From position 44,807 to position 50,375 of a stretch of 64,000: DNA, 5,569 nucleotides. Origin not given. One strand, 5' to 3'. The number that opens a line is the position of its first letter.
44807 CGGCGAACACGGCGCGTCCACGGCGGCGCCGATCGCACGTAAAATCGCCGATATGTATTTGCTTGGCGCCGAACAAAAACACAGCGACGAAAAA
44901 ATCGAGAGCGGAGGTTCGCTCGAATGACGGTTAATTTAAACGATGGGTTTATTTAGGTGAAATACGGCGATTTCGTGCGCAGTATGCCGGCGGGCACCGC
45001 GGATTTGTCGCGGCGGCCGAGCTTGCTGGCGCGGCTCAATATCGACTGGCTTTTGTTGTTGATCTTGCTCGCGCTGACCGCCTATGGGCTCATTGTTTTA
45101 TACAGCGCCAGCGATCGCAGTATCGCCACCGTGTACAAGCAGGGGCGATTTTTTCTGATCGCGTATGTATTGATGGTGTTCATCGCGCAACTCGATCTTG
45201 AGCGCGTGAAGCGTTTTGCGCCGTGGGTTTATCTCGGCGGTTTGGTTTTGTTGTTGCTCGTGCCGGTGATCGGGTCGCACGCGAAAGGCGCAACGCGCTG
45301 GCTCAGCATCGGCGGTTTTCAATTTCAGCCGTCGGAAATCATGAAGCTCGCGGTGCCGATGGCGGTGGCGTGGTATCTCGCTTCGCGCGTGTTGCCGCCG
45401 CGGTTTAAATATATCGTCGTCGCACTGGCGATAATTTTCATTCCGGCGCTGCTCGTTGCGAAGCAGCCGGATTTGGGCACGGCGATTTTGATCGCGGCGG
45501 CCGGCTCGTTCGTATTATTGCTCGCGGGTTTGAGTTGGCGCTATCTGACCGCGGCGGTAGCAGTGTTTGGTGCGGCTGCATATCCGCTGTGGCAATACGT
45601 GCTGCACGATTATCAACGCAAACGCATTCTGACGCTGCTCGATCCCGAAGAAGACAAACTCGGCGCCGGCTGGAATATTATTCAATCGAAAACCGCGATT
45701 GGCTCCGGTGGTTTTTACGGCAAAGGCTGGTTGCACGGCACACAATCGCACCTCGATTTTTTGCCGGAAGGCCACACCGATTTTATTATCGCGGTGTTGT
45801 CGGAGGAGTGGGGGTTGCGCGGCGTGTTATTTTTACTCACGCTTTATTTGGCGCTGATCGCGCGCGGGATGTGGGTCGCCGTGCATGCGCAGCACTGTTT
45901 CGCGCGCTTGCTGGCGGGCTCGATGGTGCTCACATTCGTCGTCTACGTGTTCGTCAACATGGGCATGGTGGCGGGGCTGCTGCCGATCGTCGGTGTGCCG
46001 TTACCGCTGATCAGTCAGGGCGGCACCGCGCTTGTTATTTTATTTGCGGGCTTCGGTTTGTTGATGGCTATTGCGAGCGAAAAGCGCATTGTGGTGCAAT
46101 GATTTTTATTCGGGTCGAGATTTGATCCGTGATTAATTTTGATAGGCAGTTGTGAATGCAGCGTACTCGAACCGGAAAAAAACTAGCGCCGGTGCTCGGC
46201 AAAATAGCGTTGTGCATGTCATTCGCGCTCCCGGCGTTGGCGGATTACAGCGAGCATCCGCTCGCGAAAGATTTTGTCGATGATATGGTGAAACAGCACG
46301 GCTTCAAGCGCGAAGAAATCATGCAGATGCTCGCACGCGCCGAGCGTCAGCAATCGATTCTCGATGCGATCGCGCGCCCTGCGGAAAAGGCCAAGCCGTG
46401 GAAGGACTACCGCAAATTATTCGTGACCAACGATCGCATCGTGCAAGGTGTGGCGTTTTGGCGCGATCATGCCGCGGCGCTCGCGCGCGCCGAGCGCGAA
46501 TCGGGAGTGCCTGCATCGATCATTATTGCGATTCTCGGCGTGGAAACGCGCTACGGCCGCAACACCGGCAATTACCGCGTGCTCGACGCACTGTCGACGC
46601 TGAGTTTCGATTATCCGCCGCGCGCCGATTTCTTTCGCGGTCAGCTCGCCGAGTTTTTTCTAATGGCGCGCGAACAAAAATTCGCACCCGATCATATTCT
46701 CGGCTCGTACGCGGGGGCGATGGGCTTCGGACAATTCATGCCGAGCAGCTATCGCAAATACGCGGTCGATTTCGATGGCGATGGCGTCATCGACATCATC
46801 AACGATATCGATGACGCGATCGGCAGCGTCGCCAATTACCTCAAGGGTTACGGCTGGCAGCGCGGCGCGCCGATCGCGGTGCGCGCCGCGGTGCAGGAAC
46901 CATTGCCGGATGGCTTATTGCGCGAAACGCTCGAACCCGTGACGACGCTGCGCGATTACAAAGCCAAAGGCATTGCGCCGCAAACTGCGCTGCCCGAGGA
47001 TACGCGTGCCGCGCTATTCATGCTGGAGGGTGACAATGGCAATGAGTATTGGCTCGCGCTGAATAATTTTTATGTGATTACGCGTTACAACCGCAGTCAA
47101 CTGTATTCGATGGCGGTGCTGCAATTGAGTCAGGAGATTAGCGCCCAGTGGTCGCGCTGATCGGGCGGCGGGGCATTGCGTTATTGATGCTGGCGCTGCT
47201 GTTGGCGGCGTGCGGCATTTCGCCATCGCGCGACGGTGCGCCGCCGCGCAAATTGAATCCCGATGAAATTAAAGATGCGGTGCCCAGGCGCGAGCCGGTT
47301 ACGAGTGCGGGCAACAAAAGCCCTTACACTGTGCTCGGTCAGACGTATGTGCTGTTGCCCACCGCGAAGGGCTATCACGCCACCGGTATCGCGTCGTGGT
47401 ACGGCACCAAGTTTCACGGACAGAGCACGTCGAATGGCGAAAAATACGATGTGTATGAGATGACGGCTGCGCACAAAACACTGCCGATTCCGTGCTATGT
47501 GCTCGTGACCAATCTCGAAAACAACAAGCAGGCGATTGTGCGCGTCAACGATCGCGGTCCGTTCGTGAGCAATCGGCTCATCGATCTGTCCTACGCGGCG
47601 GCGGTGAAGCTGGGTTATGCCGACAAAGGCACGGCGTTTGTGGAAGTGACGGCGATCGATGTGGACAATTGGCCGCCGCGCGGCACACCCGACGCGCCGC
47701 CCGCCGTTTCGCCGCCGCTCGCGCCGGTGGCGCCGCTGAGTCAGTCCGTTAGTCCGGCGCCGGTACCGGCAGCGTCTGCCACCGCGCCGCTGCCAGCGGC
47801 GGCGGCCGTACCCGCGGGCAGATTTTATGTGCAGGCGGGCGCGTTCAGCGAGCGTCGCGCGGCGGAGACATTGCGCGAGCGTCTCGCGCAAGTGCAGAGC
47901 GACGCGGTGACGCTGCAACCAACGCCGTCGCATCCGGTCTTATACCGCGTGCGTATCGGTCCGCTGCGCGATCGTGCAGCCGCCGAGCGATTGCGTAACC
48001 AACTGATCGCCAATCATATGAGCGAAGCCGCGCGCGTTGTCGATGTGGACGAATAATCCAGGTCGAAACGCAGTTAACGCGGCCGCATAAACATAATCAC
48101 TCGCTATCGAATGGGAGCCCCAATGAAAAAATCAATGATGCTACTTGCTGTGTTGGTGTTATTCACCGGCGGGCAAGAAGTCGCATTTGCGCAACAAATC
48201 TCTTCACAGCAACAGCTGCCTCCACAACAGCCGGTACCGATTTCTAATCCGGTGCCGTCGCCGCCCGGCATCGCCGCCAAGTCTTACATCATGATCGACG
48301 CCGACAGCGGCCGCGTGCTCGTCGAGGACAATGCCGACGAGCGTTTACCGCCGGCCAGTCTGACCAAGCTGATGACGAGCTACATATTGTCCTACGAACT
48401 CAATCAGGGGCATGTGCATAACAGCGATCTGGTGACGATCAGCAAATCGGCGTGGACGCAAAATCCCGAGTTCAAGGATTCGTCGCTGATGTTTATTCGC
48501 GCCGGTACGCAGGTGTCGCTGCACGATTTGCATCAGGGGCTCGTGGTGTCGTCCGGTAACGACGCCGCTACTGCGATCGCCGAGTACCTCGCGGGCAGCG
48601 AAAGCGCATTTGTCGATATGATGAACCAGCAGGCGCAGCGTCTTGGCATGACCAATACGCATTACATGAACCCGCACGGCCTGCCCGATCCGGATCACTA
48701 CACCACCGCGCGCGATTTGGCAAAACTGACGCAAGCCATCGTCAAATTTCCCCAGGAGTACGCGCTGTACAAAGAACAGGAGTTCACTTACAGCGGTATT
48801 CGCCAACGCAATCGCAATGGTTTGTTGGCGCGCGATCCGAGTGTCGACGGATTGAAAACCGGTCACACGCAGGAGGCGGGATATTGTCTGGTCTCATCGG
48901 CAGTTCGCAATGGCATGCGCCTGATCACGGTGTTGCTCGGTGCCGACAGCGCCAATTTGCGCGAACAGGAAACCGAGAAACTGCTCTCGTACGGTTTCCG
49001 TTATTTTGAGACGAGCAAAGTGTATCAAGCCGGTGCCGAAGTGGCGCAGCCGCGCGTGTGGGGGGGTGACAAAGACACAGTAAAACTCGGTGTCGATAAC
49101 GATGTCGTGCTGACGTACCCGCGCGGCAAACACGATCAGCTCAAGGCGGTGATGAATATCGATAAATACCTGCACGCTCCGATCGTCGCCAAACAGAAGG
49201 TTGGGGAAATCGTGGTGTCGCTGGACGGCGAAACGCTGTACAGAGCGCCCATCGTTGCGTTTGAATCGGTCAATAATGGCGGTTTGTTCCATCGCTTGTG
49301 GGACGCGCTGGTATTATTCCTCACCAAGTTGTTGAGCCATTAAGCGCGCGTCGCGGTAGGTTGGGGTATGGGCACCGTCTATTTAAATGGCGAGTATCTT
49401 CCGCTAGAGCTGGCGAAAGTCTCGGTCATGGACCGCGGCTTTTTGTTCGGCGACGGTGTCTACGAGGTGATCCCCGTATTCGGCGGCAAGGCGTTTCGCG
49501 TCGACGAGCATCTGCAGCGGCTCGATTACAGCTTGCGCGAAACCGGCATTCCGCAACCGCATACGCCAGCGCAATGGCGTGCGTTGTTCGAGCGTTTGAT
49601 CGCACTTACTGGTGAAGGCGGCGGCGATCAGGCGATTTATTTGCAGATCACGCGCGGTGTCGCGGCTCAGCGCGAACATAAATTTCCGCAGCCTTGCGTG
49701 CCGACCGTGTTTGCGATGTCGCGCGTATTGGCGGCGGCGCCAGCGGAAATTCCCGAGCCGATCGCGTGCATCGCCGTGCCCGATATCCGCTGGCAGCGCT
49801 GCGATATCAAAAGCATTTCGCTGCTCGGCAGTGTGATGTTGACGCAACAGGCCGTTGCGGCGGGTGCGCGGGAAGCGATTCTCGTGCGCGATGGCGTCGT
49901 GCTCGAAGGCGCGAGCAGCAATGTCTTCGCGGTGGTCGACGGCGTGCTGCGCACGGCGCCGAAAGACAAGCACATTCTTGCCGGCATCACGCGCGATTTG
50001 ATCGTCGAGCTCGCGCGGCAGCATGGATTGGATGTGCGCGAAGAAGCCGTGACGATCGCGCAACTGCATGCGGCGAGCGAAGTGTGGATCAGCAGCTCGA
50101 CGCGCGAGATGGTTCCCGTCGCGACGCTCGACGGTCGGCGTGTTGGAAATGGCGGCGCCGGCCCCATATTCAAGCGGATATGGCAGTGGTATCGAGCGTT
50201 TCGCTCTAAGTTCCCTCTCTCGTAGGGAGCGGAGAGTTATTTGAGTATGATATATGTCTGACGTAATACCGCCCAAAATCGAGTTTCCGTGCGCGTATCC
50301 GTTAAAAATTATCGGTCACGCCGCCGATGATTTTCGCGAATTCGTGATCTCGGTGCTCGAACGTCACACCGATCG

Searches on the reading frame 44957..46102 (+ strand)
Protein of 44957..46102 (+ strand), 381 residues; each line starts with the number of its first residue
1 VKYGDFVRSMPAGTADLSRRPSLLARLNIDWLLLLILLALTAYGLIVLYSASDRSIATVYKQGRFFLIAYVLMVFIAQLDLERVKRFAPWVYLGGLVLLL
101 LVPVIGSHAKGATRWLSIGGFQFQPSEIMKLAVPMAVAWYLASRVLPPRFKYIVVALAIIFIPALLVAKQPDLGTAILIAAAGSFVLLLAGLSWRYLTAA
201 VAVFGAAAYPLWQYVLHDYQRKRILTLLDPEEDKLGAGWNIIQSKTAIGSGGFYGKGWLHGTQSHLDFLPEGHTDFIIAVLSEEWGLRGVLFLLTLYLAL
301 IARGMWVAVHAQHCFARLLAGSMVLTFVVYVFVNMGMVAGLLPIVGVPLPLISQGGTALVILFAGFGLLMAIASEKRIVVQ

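Call 26: search_protein_families(library=ncbifam, proteins=[window:44957-46102:+], max_evalue=1e-8)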
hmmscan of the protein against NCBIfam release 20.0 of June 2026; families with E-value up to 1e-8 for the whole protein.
window:44957-46102:+ (381 aa): 6 families
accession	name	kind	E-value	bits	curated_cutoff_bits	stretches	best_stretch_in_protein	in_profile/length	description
NF008060.0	PRK10794.1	equivalog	5.1e-129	430.4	590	1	18-379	5-366/370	peptidoglycan glycosyltransferase MrdB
TIGR02210.1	rodA_shape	equivalog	1.7e-126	422.2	336.7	1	30-376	1-356/357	rod shape-determining protein RodA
TIGR02614.1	ftsW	equivalog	3.6e-85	286.2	337.5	1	30-375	1-356/357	putative lipid II flippase FtsW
NF037961.1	RodA_shape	subfamily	1.2e-63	215.9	150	2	208-361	236-396/415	rod shape-determining protein RodA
TIGR02615.1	spoVE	exception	3e-61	207.8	448.8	1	30-373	1-353/354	stage V sporulation protein E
NF008042.0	PRK10774.1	equivalog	6.8e-52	176.8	493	1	29-378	35-394/405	cell division protein FtsW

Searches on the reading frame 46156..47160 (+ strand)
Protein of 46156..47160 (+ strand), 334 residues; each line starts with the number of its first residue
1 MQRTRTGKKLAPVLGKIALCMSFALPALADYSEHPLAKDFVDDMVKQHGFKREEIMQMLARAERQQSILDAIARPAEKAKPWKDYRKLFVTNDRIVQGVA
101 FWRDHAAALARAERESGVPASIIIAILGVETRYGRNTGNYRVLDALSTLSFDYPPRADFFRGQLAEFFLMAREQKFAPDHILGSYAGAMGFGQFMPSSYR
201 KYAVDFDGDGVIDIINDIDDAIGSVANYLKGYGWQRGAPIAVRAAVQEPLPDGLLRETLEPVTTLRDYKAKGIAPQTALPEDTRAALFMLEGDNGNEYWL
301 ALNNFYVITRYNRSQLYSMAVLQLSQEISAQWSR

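Call 26: search_protein_families(library=ncbifam, proteins=[window:46156-47160:+], max_evalue=1e-8)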
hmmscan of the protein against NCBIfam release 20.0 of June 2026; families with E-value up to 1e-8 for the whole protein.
window:46156-47160:+ (334 aa): 3 families
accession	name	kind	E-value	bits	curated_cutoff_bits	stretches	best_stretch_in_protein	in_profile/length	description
TIGR02282.1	MltB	equivalog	6.9e-122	406.1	281.4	1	39-328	2-290/290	lytic murein transglycosylase B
NF008029.0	PRK10760.1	equivalog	5e-104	348.1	449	1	28-329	51-354/359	lytic murein transglycosylase B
TIGR02283.1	MltB_2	subfamily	1.8e-61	208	248.45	1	46-328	14-298/300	lytic murein transglycosylase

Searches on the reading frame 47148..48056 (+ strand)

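Call 26: search_protein_families(library=ncbifam, proteins=[window:47148-48056:+], max_evalue=1e-8)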
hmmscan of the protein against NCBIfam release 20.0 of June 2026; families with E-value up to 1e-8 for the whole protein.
window:47148-48056:+ (302 aa): 3 families
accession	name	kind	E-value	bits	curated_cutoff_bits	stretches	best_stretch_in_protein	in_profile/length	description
NF007953.1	PRK10672.1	equivalog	1.9e-48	165.9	201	2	12-172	8-170/362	endolytic peptidoglycan transglycosylase RlpA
TIGR00413.1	rlpA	subfamily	4e-44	151.1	82.15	1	80-174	1-95/208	septal ring lytic transglycosylase RlpA family protein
NF047735.1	MPL36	exception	2.2e-41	142.5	430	1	76-288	90-295/305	RlpA family plasminogen-binding lipoprotein MPL36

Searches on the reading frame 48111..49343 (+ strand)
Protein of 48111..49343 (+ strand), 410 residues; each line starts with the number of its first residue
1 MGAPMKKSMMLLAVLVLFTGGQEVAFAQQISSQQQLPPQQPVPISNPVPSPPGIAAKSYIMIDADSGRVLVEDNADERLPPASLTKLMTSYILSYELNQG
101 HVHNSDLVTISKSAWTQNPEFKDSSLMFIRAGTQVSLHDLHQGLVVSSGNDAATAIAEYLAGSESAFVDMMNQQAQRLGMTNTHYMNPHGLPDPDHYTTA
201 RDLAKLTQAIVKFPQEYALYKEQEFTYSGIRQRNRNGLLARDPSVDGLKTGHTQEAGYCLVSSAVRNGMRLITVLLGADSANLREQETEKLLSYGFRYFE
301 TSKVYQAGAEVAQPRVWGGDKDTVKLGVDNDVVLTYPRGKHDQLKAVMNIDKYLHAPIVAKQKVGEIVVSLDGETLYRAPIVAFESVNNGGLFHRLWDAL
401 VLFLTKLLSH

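Call 26: search_protein_families(library=ncbifam, proteins=[window:48111-49343:+], max_evalue=1e-8)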
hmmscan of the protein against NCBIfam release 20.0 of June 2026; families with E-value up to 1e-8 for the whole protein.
window:48111-49343:+ (410 aa): 7 families
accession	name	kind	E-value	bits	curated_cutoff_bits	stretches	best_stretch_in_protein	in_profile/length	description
NF008059.0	PRK10793.1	equivalog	3.9e-119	398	694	1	42-405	32-399/403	D-alanyl-D-alanine carboxypeptidase DacA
NF008489.0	PRK11397.1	equivalog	4.8e-110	368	610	1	48-400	29-385/389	serine-type D-Ala-D-Ala carboxypeptidase DacD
NF007445.0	PRK10001.1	equivalog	4.2e-109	365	765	1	46-404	29-391/400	serine-type D-Ala-D-Ala carboxypeptidase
NF038273.1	strep_PBP3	exception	2.2e-51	175.1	490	1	54-369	26-365/407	D-alanyl-D-alanine carboxypeptidase PBP3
NF038258.2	PBP4_Staph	exception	7e-34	117.3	500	1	57-282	42-283/366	penicillin-binding protein PBP4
NF008668.0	PRK11669.1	equivalog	4.7e-30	104.8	294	1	27-278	22-263/316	D-alanyl-D-alanine endopeptidase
NF000471.1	vanY_of_D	exception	3e-17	62.9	625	1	54-280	97-337/354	transpeptidase-like D-Ala-D-Ala carboxypeptidase VanY-D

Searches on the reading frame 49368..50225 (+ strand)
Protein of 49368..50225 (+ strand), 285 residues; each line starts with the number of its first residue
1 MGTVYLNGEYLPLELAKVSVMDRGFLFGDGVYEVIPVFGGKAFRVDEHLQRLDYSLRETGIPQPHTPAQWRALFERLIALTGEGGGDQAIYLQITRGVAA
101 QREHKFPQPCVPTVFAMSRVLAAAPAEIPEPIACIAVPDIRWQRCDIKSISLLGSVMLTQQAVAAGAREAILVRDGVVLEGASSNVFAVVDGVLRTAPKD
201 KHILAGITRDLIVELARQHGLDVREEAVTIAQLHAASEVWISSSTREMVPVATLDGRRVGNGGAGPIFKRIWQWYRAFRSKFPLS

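Call 26: search_protein_families(library=ncbifam, proteins=[window:49368-50225:+], max_evalue=1e-8)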
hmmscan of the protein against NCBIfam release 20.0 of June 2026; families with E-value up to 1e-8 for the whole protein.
window:49368-50225:+ (285 aa): 18 families
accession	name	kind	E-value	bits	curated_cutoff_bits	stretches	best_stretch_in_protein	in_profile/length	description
NF005209.0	PRK06680.1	subfamily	5e-79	265.1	320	1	3-279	4-281/286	D-amino-acid transaminase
TIGR01121.1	D_amino_aminoT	equivalog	1.6e-75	253.8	277.45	1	4-274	2-270/276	D-amino-acid transaminase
NF006185.0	PRK08320.1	subfamily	3.6e-50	170.8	363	1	3-280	4-284/292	branched-chain amino acid aminotransferase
NF009066.0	PRK12400.1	equivalog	4.5e-50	170.7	538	1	18-273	23-276/290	D-amino-acid transaminase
TIGR01122.1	ilvE_I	equivalog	1.1e-39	136.4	245.55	1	5-277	1-282/298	branched-chain-amino-acid transaminase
NF009126.0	PRK12479.1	equivalog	2.3e-36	125.5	518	1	4-277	6-282/299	branched-chain-amino-acid transaminase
NF005146.0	PRK06606.1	equivalog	2e-35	122.2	279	1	153-276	165-289/307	branched-chain amino acid transaminase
NF005800.0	PRK07650.1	equivalog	1.6e-32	112.9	308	1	4-281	3-278/290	aminodeoxychorismate lyase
NF005888.0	PRK07849.1-3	equivalog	3.2e-27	95.2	273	1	21-259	32-274/298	aminodeoxychorismate lyase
NF005726.0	PRK07544.1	equivalog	1.2e-25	90.3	396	1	157-257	169-269/295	branched-chain amino acid aminotransferase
NF004761.0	PRK06092.1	equivalog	5.2e-24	84.9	260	1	16-255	10-248/268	aminodeoxychorismate lyase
NF005887.0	PRK07849.1-2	equivalog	1.2e-23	83.9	278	1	24-261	27-272/291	aminodeoxychorismate lyase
TIGR03461.1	pabC_Proteo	equivalog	1.9e-23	83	176.85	1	16-256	8-247/262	aminodeoxychorismate lyase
NF005886.0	PRK07849.1-1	equivalog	5.5e-22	78.4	253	1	22-259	32-272/291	aminodeoxychorismate lyase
NF009896.0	PRK13356.1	equivalog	5e-21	75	262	1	4-278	10-282/287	branched-chain amino acid aminotransferase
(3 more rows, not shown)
